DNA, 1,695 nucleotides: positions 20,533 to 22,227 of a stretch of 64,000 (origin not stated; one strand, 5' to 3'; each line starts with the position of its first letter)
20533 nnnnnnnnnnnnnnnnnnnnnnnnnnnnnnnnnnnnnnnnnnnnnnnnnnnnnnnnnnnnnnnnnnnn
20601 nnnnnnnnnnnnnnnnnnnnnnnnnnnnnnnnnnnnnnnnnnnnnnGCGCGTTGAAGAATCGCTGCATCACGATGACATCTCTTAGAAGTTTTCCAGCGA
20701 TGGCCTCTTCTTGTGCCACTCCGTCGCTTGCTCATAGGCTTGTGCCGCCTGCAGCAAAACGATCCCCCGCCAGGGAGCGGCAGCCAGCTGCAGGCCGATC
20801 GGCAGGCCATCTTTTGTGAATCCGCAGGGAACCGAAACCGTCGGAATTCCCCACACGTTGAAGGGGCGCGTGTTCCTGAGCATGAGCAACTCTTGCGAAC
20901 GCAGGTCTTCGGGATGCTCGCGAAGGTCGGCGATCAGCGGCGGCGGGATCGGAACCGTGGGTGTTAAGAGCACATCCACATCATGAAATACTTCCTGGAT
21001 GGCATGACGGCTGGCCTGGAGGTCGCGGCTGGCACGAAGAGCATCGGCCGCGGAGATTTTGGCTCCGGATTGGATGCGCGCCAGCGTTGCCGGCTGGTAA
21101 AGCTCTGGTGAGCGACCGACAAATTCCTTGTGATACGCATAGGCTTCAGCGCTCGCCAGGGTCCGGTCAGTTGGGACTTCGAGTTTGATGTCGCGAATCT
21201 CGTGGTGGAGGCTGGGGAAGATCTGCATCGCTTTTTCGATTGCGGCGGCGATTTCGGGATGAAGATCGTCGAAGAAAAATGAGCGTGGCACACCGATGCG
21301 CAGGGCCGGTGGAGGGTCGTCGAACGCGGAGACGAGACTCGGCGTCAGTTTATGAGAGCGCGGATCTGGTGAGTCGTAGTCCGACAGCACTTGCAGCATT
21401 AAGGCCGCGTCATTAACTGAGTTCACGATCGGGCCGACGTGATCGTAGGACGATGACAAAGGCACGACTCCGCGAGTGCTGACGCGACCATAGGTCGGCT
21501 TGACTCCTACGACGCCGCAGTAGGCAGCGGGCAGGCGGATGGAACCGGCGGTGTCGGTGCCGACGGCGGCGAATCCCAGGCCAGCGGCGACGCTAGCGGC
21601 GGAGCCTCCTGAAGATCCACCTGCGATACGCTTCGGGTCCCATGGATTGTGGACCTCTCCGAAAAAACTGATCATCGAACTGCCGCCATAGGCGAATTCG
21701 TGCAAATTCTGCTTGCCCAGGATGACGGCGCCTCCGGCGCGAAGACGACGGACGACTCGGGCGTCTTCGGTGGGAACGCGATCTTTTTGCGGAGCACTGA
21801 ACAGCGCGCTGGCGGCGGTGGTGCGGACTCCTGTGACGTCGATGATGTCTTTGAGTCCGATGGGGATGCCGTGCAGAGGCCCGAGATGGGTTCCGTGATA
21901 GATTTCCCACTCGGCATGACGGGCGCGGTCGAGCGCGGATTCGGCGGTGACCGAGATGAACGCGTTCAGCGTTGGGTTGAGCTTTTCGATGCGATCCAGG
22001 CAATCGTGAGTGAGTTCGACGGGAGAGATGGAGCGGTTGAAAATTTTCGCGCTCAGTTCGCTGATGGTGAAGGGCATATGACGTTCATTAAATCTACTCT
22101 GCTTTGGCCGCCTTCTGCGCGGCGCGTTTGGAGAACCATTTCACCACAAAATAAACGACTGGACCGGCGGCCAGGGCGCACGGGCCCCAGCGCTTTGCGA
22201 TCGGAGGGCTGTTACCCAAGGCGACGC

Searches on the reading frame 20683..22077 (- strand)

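Call 19: search_protein_families(library=pfam, proteins=[window:20683-22077:-], max_evalue=0.001)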
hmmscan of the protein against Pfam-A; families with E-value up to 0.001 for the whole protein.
window:20683-22077:- (464 aa): 1 family
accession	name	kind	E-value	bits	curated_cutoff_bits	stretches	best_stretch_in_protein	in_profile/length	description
PF01425.27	Amidase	-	3.2e-114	382.9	27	1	21-437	1-440/445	Amidase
